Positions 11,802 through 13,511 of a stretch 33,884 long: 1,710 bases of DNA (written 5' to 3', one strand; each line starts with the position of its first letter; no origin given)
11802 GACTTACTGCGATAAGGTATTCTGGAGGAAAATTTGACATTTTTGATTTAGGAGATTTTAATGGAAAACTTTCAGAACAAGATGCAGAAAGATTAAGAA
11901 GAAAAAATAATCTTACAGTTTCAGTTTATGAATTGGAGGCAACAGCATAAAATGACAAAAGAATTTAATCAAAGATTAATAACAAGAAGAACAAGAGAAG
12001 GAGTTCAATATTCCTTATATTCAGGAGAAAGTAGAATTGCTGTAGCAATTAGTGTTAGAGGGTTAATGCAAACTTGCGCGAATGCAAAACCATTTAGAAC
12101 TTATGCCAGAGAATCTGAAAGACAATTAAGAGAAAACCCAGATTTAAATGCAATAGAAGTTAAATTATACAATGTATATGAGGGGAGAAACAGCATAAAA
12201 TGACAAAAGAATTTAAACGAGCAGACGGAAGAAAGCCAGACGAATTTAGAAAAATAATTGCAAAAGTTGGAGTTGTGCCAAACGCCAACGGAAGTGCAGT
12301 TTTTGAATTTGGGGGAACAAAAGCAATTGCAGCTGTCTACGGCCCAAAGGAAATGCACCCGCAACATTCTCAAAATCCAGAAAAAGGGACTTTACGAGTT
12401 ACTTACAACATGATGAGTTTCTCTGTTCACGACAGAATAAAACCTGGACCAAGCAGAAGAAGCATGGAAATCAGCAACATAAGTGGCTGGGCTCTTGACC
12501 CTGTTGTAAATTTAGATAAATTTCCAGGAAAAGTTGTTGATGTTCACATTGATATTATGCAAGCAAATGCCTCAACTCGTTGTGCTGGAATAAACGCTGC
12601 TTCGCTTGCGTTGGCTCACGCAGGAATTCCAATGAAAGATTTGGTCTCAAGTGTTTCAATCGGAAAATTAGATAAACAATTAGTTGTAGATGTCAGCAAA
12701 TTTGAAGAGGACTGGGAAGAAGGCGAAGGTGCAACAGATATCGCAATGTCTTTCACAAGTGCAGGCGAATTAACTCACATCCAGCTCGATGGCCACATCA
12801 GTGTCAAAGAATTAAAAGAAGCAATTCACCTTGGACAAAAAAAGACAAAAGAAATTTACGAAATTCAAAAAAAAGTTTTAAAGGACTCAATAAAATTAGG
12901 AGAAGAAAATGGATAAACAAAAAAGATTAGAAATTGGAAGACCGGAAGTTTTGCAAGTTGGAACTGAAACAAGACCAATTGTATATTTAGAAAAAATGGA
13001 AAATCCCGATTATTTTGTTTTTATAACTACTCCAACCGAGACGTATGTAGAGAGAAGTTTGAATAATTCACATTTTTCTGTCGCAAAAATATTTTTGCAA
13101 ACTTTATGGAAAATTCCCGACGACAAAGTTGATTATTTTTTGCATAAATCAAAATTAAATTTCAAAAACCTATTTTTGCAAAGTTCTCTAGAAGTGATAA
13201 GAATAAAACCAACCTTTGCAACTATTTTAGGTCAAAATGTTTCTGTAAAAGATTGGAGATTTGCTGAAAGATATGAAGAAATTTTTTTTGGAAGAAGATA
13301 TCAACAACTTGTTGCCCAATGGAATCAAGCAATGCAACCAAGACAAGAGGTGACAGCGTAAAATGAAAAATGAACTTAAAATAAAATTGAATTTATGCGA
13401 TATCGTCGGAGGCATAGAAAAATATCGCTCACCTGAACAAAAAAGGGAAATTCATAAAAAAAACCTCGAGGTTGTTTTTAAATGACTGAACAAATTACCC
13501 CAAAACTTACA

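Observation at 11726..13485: Conserved rrp4-rrp41-rrp42 exosome operon interrupted by four tightly coupled unrecognised mini-ORFs with a repeated junction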

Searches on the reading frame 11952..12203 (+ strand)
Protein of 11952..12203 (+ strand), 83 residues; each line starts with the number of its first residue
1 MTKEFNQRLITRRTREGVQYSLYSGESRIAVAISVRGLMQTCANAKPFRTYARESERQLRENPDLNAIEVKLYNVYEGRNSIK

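Call 5: search_protein_families(library=pfam, proteins=[window:11952-12203:+], max_evalue=1)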
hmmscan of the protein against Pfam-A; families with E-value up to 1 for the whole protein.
window:11952-12203:+ (83 aa): 0 families

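Call 50: find_homologous_proteins(query=window:11952-12203:+, max_evalue=0.01)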
Query window:11952-12203:+ (83 aa): 1 proteins with E <= 0.01 among 1 candidates.
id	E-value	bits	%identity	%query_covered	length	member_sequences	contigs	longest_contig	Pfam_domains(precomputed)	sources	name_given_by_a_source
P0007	2.6e-46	172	100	100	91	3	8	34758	-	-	-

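Call 78: predict_structure(protein=window:11952-12203:+)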
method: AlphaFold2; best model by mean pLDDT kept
length: 83 residues; sequences in the alignment: 1
mean_pLDDT: 69.7   pTM: 0.60
mean pLDDT of the five models: 69.7, 67.0, 65.7, 60.6, 43.3
residues with pLDDT >= 90: 1; 70-90: 43; 50-70: 27; < 50: 12
segments of 3 or more residues with pLDDT < 50: 1-3, 75-83
pLDDT, mean of each block of 10 residues (from residue 1): 62 84 73 63 62 84 87 51 42
secondary structure, 60 per line:
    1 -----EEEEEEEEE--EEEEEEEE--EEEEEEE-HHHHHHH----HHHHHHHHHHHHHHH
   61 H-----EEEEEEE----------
elements in order: E6-14 E17-24 E27-33 H35-41 H46-61 E67-73

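Call 83: fold_search(model_id=the predicted structure, library=pdb)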
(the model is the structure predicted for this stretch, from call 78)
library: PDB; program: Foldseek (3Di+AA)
matches with E <= 10: 349; with E <= 0.001: 0
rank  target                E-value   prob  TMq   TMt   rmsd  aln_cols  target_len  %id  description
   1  5te1_A                3.0e-01  0.66  0.46  0.08   5.4        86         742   13  C20S, C293G Mutant N-terminal Human ATP Citrate Lyase Bound to 4R-Hydroxycitrate (released 2017-08-09)
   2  5tde_A                3.4e-01  0.63  0.46  0.13   5.5        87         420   13  TEV Cleaved Human ATP Citrate Lyase Bound to Citrate (released 2017-08-09)
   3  5te1_B                4.3e-01  0.35  0.38  0.08   5.8        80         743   11  C20S, C293G Mutant N-terminal Human ATP Citrate Lyase Bound to 4R-Hydroxycitrate (released 2017-08-09)
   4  6uuw_A                4.9e-01  0.44  0.43  0.06   5.3        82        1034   13  Structure of human ATP citrate lyase E599Q mutant in complex with Mg2+, citrate, ATP and CoA (released 2019-12-25)
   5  5tdf_A                6.3e-01  0.28  0.39  0.12   5.9        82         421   12  TEV Cleaved Human ATP Citrate Lyase Bound to 4S hydroxycitrate (released 2017-08-09)
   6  9r90_A                6.3e-01  0.28  0.39  0.06   5.7        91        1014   11  Cryo-EM structure of human ATP citrate lyase in complex with inhibitor EVT0185-CoA (released 2026-03-04)
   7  6poe_A                6.7e-01  0.35  0.40  0.06   5.2        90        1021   12  Structure of ACLY in complex with CoA (released 2019-12-25)
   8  6qfb_C                8.5e-01  0.21  0.39  0.06   7.2        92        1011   11  Structure of the human ATP citrate lyase holoenzyme in complex with citrate, coenzyme A and Mg.ADP (released 2019-04-10)
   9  6hxh_A                9.1e-01  0.20  0.38  0.06   6.1        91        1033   11  Structure of the human ATP citrate lyase holoenzyme in complex with citrate, coenzyme A and Mg.ADP (released 2019-04-10)
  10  6o0h_A                9.7e-01  0.25  0.40  0.06   5.4        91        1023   12  Cryo-EM structure of human ATP-citrate lyase in complex with inhibitor NDI-091143 (released 2019-04-17)
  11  5tdm_A                9.7e-01  0.20  0.38  0.12   6.9        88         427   10  TEV Cleaved Human ATP Citrate Lyase Bound to 4R-Hydroxycitrate and ADP (released 2017-08-09)
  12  7mx4_A                1.0e+00  0.33  0.46  0.18   5.1        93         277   14  CD1c with antigen analogue 1 (released 2021-11-17)
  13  8g1e_A                1.1e+00  0.20  0.39  0.06   5.5        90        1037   11  Structure of ACLY-D1026A-products-asym (released 2023-05-10)
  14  5tdz_A                1.1e+00  0.16  0.35  0.11   5.8        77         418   12  TEV Cleaved Human ATP Citrate Lyase Bound to Tartrate and ADP (released 2017-08-09)
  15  5teq_A                1.2e+00  0.13  0.33  0.07   7.6        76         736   10  C20S C293G MUTANT N-TERMINAL HUMAN ATP CITRATE LYASE BOUND TO CITRATE (released 2017-08-09)
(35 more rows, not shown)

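Call 84: search_protein_representatives(protein=window:11952-12203:+)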
Query: 83 residues. Proteins with E-value up to 0.001 (for the whole library): 5; up to 1e-10: 4; up to 1e-30: 1. The best 5 are listed.
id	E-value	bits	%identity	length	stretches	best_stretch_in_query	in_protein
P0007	8.1e-47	171.7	100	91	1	1-83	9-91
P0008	2.8e-22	94.0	71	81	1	4-73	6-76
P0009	2.4e-13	65.7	50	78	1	1-79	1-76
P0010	8.5e-11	57.6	47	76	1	1-72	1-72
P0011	1.0e-08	51.0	27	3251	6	12-79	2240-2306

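Call 86: find_encoding_contigs(protein=P0008, flank=4000, max_places=4)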
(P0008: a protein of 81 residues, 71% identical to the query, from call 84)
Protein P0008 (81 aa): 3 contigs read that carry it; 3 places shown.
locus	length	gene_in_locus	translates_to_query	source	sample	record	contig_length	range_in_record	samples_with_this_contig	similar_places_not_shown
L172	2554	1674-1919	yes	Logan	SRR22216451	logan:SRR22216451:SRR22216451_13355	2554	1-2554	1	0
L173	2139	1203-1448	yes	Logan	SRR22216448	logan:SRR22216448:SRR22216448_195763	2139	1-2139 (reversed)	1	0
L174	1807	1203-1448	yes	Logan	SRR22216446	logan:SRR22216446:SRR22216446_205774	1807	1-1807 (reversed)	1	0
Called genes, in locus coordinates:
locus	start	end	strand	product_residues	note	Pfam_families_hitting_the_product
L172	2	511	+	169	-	?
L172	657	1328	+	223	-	PF14382:ECR1_N (faint), PF22625:ECR1_N_2 (weak), PF21266:S1_RRP4 (weak), PF00013:KH_1 (weak), PF15985:KH_6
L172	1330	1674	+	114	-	-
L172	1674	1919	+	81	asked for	-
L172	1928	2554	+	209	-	?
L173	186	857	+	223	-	PF14382:ECR1_N (faint), PF22625:ECR1_N_2 (weak), PF21266:S1_RRP4 (weak), PF00013:KH_1 (weak), PF15985:KH_6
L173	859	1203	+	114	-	-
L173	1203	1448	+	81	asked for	-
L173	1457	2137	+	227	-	?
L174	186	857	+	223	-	PF14382:ECR1_N (faint), PF22625:ECR1_N_2 (weak), PF21266:S1_RRP4 (weak), PF00013:KH_1 (weak), PF15985:KH_6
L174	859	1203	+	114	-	-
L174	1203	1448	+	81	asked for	-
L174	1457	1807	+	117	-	?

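Call 87: find_encoding_contigs(protein=P0009, flank=4000, max_places=4)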
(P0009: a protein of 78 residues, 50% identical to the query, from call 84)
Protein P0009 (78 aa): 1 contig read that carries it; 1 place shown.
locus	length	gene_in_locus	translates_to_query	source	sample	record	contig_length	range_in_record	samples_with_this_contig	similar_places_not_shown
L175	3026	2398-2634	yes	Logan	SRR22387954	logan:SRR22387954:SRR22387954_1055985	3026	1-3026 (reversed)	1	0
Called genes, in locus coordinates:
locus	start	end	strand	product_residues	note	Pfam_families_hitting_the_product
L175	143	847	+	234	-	PF10584:Proteasome_A_N, PF00227:Proteasome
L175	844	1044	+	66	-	-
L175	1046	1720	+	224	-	PF01172:SBDS_N, PF09377:SBDS_domain_II, PF20268:SBDS_C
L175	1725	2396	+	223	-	PF14382:ECR1_N (weak), PF21266:S1_RRP4, PF07650:KH_2 (faint), PF00013:KH_1, PF15985:KH_6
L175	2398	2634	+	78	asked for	-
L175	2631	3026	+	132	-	?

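Call 88: find_encoding_contigs(protein=P0010, flank=4000, max_places=4)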
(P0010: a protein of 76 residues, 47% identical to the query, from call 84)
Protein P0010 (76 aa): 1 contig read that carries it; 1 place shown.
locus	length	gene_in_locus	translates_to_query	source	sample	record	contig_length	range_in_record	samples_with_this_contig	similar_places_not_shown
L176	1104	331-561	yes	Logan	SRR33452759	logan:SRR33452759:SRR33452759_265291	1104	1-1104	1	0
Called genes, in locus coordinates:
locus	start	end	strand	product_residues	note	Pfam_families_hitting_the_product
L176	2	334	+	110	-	?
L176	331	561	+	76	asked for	-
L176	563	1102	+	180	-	?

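Call 92: search_protein_families(library=pfam, proteins=[P0011], max_evalue=0.01)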
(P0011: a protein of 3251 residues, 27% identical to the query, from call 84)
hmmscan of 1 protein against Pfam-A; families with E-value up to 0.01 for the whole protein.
P0011 (3251 aa): 7 families
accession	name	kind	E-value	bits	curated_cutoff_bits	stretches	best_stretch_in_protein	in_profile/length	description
PF07719.23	TPR_2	-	5.6e-40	132.6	27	1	1564-1592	6-34/34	Tetratricopeptide repeat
PF00515.34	TPR_1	-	4.7e-24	83.6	27.8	2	1566-1592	8-34/34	Tetratricopeptide repeat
PF13414.12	TPR_11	-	1.1e-23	83.1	26.8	1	1566-1592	1-27/42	TPR repeat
PF13181.12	TPR_8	-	8.5e-18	63.4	25.7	0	1566-1586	8-28/34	Tetratricopeptide repeat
PF13432.12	TPR_16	-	3e-13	50.4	32.7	0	1618-1651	31-64/65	Tetratricopeptide repeat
PF13428.12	TPR_14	-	3.2e-12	46.3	23.5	0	1625-1652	8-35/44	Tetratricopeptide repeat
PF13176.12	TPR_7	-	2.3e-06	27.7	27.9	0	1566-1592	6-34/36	Tetratricopeptide repeat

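Call 103: search_protein_families(library=padloc, proteins=[window:11952-12203:+, L172:1330-1674:+], max_evalue=0.01)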
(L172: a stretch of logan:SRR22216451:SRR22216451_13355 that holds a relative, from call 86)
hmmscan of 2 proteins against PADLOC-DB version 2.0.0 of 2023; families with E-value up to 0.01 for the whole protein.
window:11952-12203:+ (83 aa): 0 families

L172:1330-1674:+ (114 aa): 0 families

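Call 116: search_solved_structures(query=A6, max_evalue=1)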
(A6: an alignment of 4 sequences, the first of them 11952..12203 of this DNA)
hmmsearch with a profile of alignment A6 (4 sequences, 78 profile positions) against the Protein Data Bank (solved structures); distinct sequences matched with E-value up to 1: 2.
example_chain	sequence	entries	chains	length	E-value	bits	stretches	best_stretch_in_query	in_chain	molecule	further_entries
4tr5_A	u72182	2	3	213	0.035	17.3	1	39-65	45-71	C3larvin | Toxin-like protein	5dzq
5wqf_A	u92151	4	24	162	0.71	13.2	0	4-47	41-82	Isomerase trt14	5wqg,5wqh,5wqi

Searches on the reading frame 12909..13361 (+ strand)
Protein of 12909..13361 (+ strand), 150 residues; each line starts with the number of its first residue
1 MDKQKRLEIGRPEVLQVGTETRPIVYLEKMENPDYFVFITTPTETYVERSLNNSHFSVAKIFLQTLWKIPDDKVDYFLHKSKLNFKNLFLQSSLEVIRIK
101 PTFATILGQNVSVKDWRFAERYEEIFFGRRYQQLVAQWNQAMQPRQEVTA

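Call 5: search_protein_families(library=pfam, proteins=[window:12909-13361:+], max_evalue=1)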
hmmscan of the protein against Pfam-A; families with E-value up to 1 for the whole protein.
window:12909-13361:+ (150 aa): 0 families

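Call 8: find_encoding_contigs(protein=window:12909-13361:+, flank=6000, max_places=8)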
Protein window:12909-13361:+ (150 aa): 6 contigs read that carry it; 3 places shown.
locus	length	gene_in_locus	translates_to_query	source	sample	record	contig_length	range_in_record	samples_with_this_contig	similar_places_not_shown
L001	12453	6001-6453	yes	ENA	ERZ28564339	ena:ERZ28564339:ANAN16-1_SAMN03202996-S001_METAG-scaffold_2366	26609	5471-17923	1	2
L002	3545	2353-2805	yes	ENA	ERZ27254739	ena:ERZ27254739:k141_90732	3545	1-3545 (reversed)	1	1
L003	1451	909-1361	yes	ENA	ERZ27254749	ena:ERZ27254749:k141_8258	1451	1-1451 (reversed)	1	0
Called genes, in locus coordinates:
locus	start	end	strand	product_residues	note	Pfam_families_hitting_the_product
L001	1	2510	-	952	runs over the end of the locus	PF00133:tRNA-synt_1, PF09334:tRNA-synt_1g, PF08264:Anticodon_1, PF19302:DUF5915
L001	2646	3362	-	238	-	PF00590:TP_methylase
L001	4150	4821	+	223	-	PF14382:ECR1_N (faint), PF22625:ECR1_N_2 (weak), PF21266:S1_RRP4 (weak), PF00013:KH_1, PF15985:KH_6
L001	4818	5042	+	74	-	-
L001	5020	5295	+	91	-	-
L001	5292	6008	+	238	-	PF01138:RNase_PH, PF03725:RNase_PH_C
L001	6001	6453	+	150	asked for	-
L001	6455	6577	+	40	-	-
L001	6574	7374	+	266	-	PF01138:RNase_PH, PF03725:RNase_PH_C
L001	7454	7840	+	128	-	PF01192:RNA_pol_Rpb6 (weak)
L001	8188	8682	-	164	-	-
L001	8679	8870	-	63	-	-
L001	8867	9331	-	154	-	-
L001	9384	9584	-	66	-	-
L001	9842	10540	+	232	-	-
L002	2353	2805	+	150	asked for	-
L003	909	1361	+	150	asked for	-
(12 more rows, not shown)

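Call 12: find_homologous_proteins(query=window:12909-13361:+, max_evalue=0.01)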
Query window:12909-13361:+ (150 aa): 4 proteins with E <= 0.01 among 9 candidates.
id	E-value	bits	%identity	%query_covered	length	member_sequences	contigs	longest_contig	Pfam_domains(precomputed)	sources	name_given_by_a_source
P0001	6.2e-95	332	100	100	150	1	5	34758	-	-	-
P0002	4.5e-55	203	97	65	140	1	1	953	-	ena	-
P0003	1.2e-19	88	96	31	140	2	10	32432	-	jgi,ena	-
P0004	7.3e-11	60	34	99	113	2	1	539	-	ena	-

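Call 39: find_encoding_contigs(protein=P0003, flank=5000, max_places=6)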
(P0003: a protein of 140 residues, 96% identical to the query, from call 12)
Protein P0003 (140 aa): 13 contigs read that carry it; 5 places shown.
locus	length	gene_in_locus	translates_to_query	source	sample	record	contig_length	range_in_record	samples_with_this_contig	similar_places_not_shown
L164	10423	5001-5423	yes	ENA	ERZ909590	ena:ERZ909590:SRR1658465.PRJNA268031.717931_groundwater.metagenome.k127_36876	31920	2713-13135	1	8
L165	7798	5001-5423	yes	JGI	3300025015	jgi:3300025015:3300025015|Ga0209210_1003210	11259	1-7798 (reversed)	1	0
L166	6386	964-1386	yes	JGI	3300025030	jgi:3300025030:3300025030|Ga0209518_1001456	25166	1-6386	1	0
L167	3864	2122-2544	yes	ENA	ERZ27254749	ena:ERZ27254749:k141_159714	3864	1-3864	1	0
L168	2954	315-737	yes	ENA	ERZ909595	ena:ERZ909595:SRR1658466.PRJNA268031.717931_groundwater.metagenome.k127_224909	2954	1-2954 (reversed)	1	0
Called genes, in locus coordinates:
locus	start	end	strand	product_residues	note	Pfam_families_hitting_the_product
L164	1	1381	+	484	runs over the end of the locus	-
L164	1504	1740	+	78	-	PF01191:RNA_pol_Rpb5_C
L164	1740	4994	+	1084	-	PF04563:RNA_pol_Rpb2_1, PF04561:RNA_pol_Rpb2_2, PF04565:RNA_pol_Rpb2_3, PF04566:RNA_pol_Rpb2_4, PF04567:RNA_pol_Rpb2_5, PF00562:RNA_pol_Rpb2_6, PF04560:RNA_pol_Rpb2_7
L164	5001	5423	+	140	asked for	-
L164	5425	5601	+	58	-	-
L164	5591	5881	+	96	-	PF01909:NTP_transf_2, PF18765:Polbeta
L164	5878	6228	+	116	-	PF01934:HepT-like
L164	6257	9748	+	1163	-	PF04997:RNA_pol_Rpb1_1, PF00623:RNA_pol_Rpb1_2, PF04983:RNA_pol_Rpb1_3, PF05000:RNA_pol_Rpb1_4, PF04998:RNA_pol_Rpb1_5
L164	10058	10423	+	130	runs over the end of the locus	PF01451:LMWPc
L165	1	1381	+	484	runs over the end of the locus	-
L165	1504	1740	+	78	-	PF01191:RNA_pol_Rpb5_C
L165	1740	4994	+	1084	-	PF04563:RNA_pol_Rpb2_1, PF04561:RNA_pol_Rpb2_2, PF04565:RNA_pol_Rpb2_3, PF04566:RNA_pol_Rpb2_4, PF04567:RNA_pol_Rpb2_5, PF00562:RNA_pol_Rpb2_6, PF04560:RNA_pol_Rpb2_7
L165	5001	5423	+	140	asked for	-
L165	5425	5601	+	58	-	-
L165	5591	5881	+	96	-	PF01909:NTP_transf_2, PF18765:Polbeta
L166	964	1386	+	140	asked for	-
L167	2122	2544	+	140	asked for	-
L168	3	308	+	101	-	?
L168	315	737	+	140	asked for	-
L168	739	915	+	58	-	-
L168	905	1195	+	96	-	PF01909:NTP_transf_2, PF18765:Polbeta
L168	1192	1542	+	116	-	PF01934:HepT-like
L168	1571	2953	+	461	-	?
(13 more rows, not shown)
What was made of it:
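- A HepT/MNT toxin-antitoxin pair occupies the analogous slot between rpoB and rpoA in the same sample (call 39).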

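Call 52: find_encoding_contigs(protein=P0002, flank=4000, max_places=5)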
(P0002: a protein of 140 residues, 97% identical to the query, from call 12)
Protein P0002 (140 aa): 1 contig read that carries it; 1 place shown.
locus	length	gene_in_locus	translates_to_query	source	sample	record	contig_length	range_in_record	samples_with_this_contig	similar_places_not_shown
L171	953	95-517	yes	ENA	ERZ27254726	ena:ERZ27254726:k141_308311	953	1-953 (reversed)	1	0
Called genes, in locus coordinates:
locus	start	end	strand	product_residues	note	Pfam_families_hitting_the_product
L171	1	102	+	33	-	?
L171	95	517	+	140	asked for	-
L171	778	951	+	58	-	?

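Call 103: search_protein_families(library=padloc, proteins=[window:12909-13361:+, L164:5001-5423:+, L164:5425-5601:+], max_evalue=0.01)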
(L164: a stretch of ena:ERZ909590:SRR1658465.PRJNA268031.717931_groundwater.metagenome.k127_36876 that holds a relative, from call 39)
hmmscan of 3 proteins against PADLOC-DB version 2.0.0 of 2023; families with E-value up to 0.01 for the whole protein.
window:12909-13361:+ (150 aa): 1 family
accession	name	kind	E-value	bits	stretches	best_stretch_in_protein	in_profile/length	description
PDLC01796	CARF1--CARF_HEPN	-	0.0097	13.1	0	14-47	5-35/401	-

L164:5001-5423:+ (140 aa): 0 families

L164:5425-5601:+ (58 aa): 0 families
